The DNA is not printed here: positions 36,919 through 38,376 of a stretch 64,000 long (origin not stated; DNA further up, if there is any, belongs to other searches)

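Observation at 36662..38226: Pilin-like small protein paired with a membrane-anchored FGE-sulfatase-domain protein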

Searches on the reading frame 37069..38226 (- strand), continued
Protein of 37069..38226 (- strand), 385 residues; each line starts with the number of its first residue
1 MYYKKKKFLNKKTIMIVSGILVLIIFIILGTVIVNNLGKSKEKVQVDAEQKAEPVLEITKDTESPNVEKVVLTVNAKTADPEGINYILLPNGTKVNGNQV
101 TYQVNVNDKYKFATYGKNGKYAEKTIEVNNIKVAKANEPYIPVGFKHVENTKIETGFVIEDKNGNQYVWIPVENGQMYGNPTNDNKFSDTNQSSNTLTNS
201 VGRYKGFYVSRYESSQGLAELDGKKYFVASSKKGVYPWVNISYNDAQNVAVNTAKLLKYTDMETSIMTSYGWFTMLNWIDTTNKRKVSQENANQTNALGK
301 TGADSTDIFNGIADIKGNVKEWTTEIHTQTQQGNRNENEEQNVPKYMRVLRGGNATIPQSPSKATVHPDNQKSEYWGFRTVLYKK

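Call 24: find_related_loci(query=A1, collection=genome_contigs, flank=6000)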
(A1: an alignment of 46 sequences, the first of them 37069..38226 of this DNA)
Query A1 (385 aa) in genome_contigs; peptide patterns used: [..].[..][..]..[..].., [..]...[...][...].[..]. (x = any residue, [..] = any of these).
600 stretches matched a pattern (row limit reached: there are more); 484 encode a relative of the query (tblastn E <= 1e-3); the best 80 are kept; 80 distinct loci.
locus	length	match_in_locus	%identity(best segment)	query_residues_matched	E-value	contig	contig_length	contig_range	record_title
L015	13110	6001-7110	39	20-384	4e-77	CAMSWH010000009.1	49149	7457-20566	MAG TPA_asm: uncultured Clostridium sp. isolate ERR9465716_bin.54_metawrap_v1.3_MAG genome assembly, contig: NODE.609_le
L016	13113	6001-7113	40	20-384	1e-76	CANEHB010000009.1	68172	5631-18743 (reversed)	MAG TPA_asm: uncultured Clostridium sp. isolate SRR18439549_bin.19_metawrap_v1.3_MAG genome assembly, contig: NODE.160_l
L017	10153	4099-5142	40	39-384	9e-75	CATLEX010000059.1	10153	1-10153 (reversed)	MAG TPA_asm: uncultured Clostridia bacterium isolate MGG09673_1680015418 genome assembly, contig: ERR3199633_4318, whole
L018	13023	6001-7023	41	46-384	8e-74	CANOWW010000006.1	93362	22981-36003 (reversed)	MAG TPA_asm: uncultured Clostridium sp. isolate SRR15604581_bin.10_metawrap_v1.3_MAG genome assembly, contig: NODE.274_l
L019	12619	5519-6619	38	22-383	9e-74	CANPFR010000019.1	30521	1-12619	MAG TPA_asm: uncultured Clostridia bacterium isolate SRR15730533_bin.19_metawrap_v1.3_MAG genome assembly, contig: NODE.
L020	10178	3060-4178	37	4-384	9e-73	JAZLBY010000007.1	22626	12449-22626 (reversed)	MAG: Candidatus Scatovivens sp. isolate T1900045055_TC20190048.MAGScoT_cleanbin_000020 SGB_4547_k141_2325663, whole geno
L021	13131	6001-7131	37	1-383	3e-71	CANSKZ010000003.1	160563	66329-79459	MAG TPA_asm: uncultured Clostridium sp. isolate SRR15510221_bin.48_metawrap_v1.3_MAG genome assembly, contig: NODE.90_le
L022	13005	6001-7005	39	53-384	1e-69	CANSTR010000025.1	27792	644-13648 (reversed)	MAG TPA_asm: uncultured Clostridia bacterium isolate SRR15730559_bin.57_metawrap_v1.3_MAG genome assembly, contig: NODE.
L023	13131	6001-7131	37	1-384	9e-70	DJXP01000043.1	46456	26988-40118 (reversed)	MAG TPA_asm: Clostridiales bacterium UBA7001 UBA7001_contig_4935, whole genome shotgun sequence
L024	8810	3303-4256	37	48-379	2e-68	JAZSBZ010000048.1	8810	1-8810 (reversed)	MAG: Candidatus Scatovivens sp. isolate T1900044923_TS20190389.MAGScoT_cleanbin_000019 SGB_3362_k141_2430553, whole geno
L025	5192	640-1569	40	70-384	2e-67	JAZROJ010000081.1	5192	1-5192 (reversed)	MAG: Candidatus Scatovivens sp. isolate T1900045392_YK20190082.MAGScoT_cleanbin_000035 SGB_6940_k141_813339, whole genom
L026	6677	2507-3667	36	1-385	9e-67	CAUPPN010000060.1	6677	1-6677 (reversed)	MAG TPA_asm: uncultured Eubacteriales bacterium isolate SRR13099467_bin.6_MetaWRAP_v1.3_MAG genome assembly, contig: ERZ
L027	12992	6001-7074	37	33-385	2e-65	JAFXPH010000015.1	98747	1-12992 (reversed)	MAG: Clostridia bacterium isolate RGIG6622 Sheep_Rumen-1__c1548469, whole genome shotgun sequence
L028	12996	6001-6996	37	46-384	5e-65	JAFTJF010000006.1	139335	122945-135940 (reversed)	MAG: Clostridia bacterium isolate RGIG3868 Roe_deer_Cecum-1__c1514, whole genome shotgun sequence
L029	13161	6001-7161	34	1-384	8e-65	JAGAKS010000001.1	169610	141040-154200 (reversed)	MAG: Clostridia bacterium isolate RGIG8531 Water_deer_Cecum-2__c20013, whole genome shotgun sequence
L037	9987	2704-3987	25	4-383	3e-22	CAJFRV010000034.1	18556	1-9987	uncultured Clostridia bacterium isolate Chicken_20_mag_115 genome assembly, contig: MAGpy_11413_20_idba_bin_115_fascaffo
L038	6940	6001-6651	32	141-331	2e-21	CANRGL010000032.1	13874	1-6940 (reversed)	MAG: uncultured Clostridia bacterium isolate Lapin-022__bin75 genome assembly, contig: Lapin-022__NODE_4366_length_13874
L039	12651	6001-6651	31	130-329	4e-21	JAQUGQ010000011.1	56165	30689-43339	MAG: Clostridia bacterium isolate STCSWMC_228 NODE_1031_length_56165_cov_6.710446_ST_CSWMC, whole genome shotgun sequenc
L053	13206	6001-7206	24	4-383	3e-17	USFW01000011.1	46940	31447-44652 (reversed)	uncultured Clostridium sp. isolate UMGS1673 genome assembly, contig: NODE_613_length_46940_cov_6.611752, whole genome sh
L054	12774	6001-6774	29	159-383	4e-17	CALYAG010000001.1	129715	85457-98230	MAG: uncultured Clostridia bacterium isolate BRZ_HP__bin8 genome assembly, contig: BRZ_HP__NODE_190_length_129715_cov_49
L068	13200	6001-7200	25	1-328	2e-15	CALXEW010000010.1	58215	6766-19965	MAG: uncultured Clostridia bacterium isolate BRZ_DD__bin29 genome assembly, contig: BRZ_DD__NODE_466_length_58215_cov_11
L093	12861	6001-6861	27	141-383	3e-14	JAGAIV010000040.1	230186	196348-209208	MAG: Clostridia bacterium isolate RGIG8482 Water_deer_Cecum-1__c341632, whole genome shotgun sequence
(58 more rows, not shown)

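Call 27: search_protein_families(library=pfam, proteins=[L053:5989-7215:+, L037:2719-3993:+, L038:5548-6780:+, L068:6001-8277:+, L013:2883-3494:+], max_evalue=0.01)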
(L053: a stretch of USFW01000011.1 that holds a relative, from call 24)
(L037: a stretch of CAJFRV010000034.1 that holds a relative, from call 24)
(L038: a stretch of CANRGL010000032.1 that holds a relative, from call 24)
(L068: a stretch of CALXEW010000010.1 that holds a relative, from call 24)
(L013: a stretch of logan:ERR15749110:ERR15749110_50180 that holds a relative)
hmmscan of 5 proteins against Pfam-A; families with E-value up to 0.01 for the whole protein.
L053:5989-7215:+ (408 aa): 1 family
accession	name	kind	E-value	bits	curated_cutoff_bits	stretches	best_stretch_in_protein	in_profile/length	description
PF03781.23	FGE-sulfatase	-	0.0012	19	23.3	1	321-404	150-254/255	Sulfatase-modifying factor enzyme 1-like domain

L037:2719-3993:+ (424 aa): 0 families

L038:5548-6780:+ (410 aa): 1 family
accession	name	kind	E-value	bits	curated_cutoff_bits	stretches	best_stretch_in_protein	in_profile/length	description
PF03781.23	FGE-sulfatase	-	4.9e-05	23.6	23.3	1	346-402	175-252/255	Sulfatase-modifying factor enzyme 1-like domain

L068:6001-8277:+ (758 aa): 0 families

L013:2883-3494:+ (204 aa): 0 families

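Call 28: predict_structure(alignment_id=A1)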
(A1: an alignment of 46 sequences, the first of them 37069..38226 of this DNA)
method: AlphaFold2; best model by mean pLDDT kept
length: 385 residues; sequences in the alignment: 46
mean_pLDDT: 89.2   pTM: 0.77
mean pLDDT of the five models: 89.2, 88.3, 88.3, 87.9, 87.2
residues with pLDDT >= 90: 289; 70-90: 56; 50-70: 22; < 50: 18
segments of 3 or more residues with pLDDT < 50: 1-6, 39-47, 333-335
pLDDT, mean of each block of 10 residues (from residue 1): 50 82 91 67 49 95 93 96 96 96 95 96 97 94 97 96 98 92 81 93 97 97 96 98 97 97 96 96 88 87 94 93 88 52 75 91 93 97 97
secondary structure, 60 per line:
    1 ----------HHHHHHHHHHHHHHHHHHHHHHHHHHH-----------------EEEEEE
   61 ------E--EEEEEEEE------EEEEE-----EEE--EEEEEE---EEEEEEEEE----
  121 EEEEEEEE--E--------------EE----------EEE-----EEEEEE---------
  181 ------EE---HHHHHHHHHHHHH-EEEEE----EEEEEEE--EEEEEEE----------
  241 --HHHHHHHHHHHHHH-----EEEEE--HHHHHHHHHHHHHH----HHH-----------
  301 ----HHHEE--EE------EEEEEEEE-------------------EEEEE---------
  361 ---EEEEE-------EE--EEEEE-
elements in order: H11-37 E55-60 E70-77 E84-88 E94-96 E99-104 E108-116 E121-128 E158-160 E166-171 H192-204 E206-210 E215-221 E224-230 H243-256 E262-266 H269-282 E320-327 E347-351 E364-368 E380-384

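Call 30: search_solved_structures(query=A1, max_evalue=1, show_alignments=2)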
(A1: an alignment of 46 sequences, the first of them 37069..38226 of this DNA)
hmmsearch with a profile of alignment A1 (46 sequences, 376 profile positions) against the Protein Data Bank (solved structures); distinct sequences matched with E-value up to 1: 10.
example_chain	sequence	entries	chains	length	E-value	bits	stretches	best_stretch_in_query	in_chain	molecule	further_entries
9myj_B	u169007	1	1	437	2.5e-05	26.5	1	303-372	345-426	Lipoprotein, putative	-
9p6h_B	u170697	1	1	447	2.6e-05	26.5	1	303-372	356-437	Lipoprotein, putative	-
9mzu_A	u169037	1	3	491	3.1e-05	26.2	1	303-372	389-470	PorK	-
9ots_A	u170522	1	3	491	3.1e-05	26.2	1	303-372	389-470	Por secretion system protein porK/gldK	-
7ml6_A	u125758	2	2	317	0.017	17.2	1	297-347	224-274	CalU17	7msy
6vqp_A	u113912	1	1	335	0.018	17.1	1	297-347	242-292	CalU17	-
2y3c_A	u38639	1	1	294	0.019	17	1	278-345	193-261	TREPONEMA DENTICOLA VARIABLE PROTEIN 1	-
1epf_A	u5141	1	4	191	0.45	12.5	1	77-146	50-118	PROTEIN (NEURAL CELL ADHESION MOLECULE)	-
7spq_A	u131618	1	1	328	0.46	12.5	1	300-371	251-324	Serine/threonine kinase ToxD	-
1y4j_A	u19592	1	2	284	0.89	11.5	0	302-370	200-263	Sulfatase modifying factor 2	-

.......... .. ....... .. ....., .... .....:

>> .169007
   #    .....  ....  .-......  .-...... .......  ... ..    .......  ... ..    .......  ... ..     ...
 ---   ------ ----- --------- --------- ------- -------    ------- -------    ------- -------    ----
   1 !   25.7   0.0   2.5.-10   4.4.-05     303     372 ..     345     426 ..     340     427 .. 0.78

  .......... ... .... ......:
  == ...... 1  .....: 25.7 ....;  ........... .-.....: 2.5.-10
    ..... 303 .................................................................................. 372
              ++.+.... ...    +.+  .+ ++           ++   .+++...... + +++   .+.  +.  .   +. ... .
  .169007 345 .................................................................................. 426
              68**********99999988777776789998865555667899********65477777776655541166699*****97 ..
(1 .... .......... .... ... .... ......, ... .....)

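Call 31: fold_search(model_id=the predicted structure, library=pdb)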
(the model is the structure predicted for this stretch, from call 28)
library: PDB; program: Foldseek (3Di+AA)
matches with E <= 10: 1537; with E <= 0.001: 2
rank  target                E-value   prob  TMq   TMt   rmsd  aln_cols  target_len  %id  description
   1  5aoh_B                1.0e-05  1.00  0.34  0.49   9.2       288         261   15  Crystal Structure of CarF (released 2017-01-25)
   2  5aoh_A                5.8e-05  1.00  0.33  0.46  10.2       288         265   14  Crystal Structure of CarF (released 2017-01-25)
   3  1f00                  5.6e-03  0.38  0.16  0.20  19.4       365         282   12  CRYSTAL STRUCTURE OF C-TERMINAL 282-RESIDUE FRAGMENT OF ENTEROPATHOGENIC E. COLI INTIMIN (released 2000-07-12)
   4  9flw_A                5.9e-03  0.90  0.16  0.13  15.1       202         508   12  CryoEM structure of the fragment-6 (3571-4078) in the grappling hook protein A (GhpA) in the bacterium Aureispira sp.  (released 2024-10-16)
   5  2p9r_A                7.4e-03  0.99  0.15  0.40   6.3       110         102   14  Human alpha2-macroglogulin is composed of multiple domains, as predicted by homology with complement component C3 (released 2007-08-21)
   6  2p9r_B                8.7e-03  1.00  0.15  0.41   5.5        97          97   14  Human alpha2-macroglogulin is composed of multiple domains, as predicted by homology with complement component C3 (released 2007-08-21)
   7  7kv6_AAA              8.7e-03  0.93  0.18  0.26  14.2       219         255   15  Surface glycan-binding protein B from Bacteroides fluxus in complex with mixed-linkage glucotriose (released 2021-02-17)
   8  7kv5                  8.7e-03  0.91  0.17  0.26  14.6       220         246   14  Surface glycan-binding protein B from Bacteroides fluxus (released 2021-02-17)
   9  6aem_A                9.7e-03  1.00  0.17  0.65   3.6        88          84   12  Crystal structure of the PKD1 domain of Vibrio anguillarum Epp (released 2018-12-12)
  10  7spq                  1.5e-02  1.00  0.29  0.35   7.5       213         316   18  Crystal structure of Burkholderia glumae toxoflavin biosynthesis protein ToxD (released 2023-05-10)
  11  7kv7_BBB              1.6e-02  0.85  0.18  0.25  14.4       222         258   14  Surface glycan-binding protein B from Bacteroides fluxus in complex with laminaritriose (released 2021-02-17)
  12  4q6i_C                1.7e-02  0.99  0.16  0.30   4.8        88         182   15  Crystal structure of murine 2D5 Fab, a potent anti-CD4 HIV-1-neutralizing antibody in complex with CD4 (released 2014-07-23)
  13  2oxg_C                2.1e-02  0.99  0.16  0.46   4.7       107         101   18  The SoxYZ Complex of Paracoccus pantotrophus (released 2007-05-22)
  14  2oxh_B                2.4e-02  1.00  0.15  0.44   4.6        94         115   15  The SOXYZ Complex of Paracoccus Pantotrophus (released 2007-05-22)
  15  5gpr                  2.4e-02  0.84  0.14  0.11  10.6       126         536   12  Crystal structure of chitinase-h from Ostrinia furnacalis (released 2017-01-11)
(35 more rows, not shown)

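Call 35: fold_search(model_id=the predicted structure, library=viral)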
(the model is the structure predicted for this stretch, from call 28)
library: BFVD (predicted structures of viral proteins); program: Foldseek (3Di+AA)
matches with E <= 10: 944; with E <= 0.001: 3
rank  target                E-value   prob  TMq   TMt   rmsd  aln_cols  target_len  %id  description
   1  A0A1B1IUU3            8.1e-07  1.00  0.38  0.25  12.5       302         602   15  (no name in the UniProt tables at hand)
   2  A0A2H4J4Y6            3.0e-06  1.00  0.34  0.20  10.1       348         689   14  Sulfatase-modifying factor enzyme-like domain-containing protein [uncultured Caudovirales phage]
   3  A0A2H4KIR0            3.6e-04  0.63  0.14  0.12  21.9       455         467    8  (no name in the UniProt tables at hand)
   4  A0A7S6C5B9            1.5e-03  0.82  0.15  0.12  16.9       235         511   14  Uncharacterized protein [Pelagibacter phage Eyrgjafa EXVC018P]
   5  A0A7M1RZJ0            2.0e-03  0.98  0.17  0.14  13.9       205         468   14  Tail fiber protein [uncultured phage cr271_1]
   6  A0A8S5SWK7            2.1e-03  0.77  0.19  0.21  18.6       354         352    9  Uncharacterized protein [Podoviridae sp. ctgFL11]
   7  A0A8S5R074            2.2e-03  0.99  0.36  0.21  16.0       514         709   11  Tail collar fiber protein [Siphoviridae sp. ctyvQ1]
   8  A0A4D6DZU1            2.7e-03  1.00  0.20  0.28   2.5        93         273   17  (no name in the UniProt tables at hand)
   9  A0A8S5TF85            2.9e-03  0.96  0.17  0.06  13.8       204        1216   11  Baseplate wedge protein [Myoviridae sp. ct3pM2]
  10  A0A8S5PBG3            6.1e-03  0.47  0.18  0.21  19.1       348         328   10  Tail collar fiber protein [Myoviridae sp. ct3D84]
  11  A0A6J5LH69            6.5e-03  0.97  0.17  0.12  17.2       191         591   12  Uncharacterized protein [uncultured Caudovirales phage]
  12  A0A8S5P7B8            7.2e-03  0.80  0.17  0.14  20.7       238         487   12  Fibronectin type-III domain-containing protein [Siphoviridae sp. ctsUY14]
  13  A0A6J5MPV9            7.6e-03  1.00  0.16  0.11   7.1       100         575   12  PKD domain containing protein [uncultured Caudovirales phage]
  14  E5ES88                7.6e-03  0.66  0.16  0.05  26.1       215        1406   12  (no name in the UniProt tables at hand)
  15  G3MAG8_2              9.5e-03  0.82  0.17  0.08  15.2       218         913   13  Gp427 [Bacillus phage G]
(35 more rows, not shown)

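Call 39: search_protein_families(library=ncbifam, proteins=[L053:5989-7215:+, L054:5530-6780:+, L093:5725-6867:+, P0106, L039:5575-6780:+, L068:6001-8277:+], max_evalue=0.1)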
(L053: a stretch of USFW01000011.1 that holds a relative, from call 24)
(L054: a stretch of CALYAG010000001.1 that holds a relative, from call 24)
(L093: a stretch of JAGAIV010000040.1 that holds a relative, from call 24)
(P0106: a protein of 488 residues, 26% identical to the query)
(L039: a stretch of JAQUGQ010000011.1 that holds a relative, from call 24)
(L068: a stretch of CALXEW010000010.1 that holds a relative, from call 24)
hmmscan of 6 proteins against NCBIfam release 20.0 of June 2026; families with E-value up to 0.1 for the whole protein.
L053:5989-7215:+ (408 aa): 2 families
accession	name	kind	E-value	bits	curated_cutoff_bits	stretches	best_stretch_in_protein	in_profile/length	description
NF007084.0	PRK09539.1-1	equivalog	0.003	17.4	162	1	284-360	36-116/140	tRNA-splicing endonuclease subunit beta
NF006283.1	PRK08455.1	equivalog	0.02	14.5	187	1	6-63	9-66/182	flagellar basal body-associated protein FliL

L054:5530-6780:+ (416 aa): 1 family
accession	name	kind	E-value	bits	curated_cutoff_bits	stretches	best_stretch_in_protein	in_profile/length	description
NF007862.0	PRK10574.1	equivalog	0.0022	18.1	138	1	16-144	3-127/145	prepilin peptidase-dependent pilin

L093:5725-6867:+ (380 aa): 1 family
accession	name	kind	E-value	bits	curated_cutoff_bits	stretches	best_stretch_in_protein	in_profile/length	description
NF006283.1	PRK08455.1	equivalog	0.079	12.6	187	0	5-61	13-69/182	flagellar basal body-associated protein FliL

P0106 (488 aa): 0 families

L039:5575-6780:+ (401 aa): 4 families
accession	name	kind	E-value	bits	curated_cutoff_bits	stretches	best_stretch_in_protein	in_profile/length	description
TIGR03440.2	egtB_TIGR03440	equivalog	0.016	14.3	360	1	321-361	323-356/413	ergothioneine biosynthesis protein EgtB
NF006283.1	PRK08455.1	equivalog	0.026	14.1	187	1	4-49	15-60/182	flagellar basal body-associated protein FliL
NF045998.1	cleave_ABC_plasm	equivalog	0.078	11.2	500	0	9-72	289-352/673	Mbov_0121 family peptidase domain-containing ABC transporter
TIGR04370.1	glyco_rpt_poly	subfamily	0.086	11.8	40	0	3-72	205-277/396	oligosaccharide repeat unit polymerase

L068:6001-8277:+ (758 aa): 2 families
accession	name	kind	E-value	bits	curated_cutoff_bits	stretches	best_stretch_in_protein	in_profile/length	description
NF007915.0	PRK10629.1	equivalog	0.044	13.4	89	0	168-200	34-67/127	EnvZ/OmpR regulon moderator MzrA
TIGR01710.1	typeII_sec_gspG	equivalog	0.065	13.3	88.85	0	12-73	1-62/134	type II secretion system major pseudopilin GspG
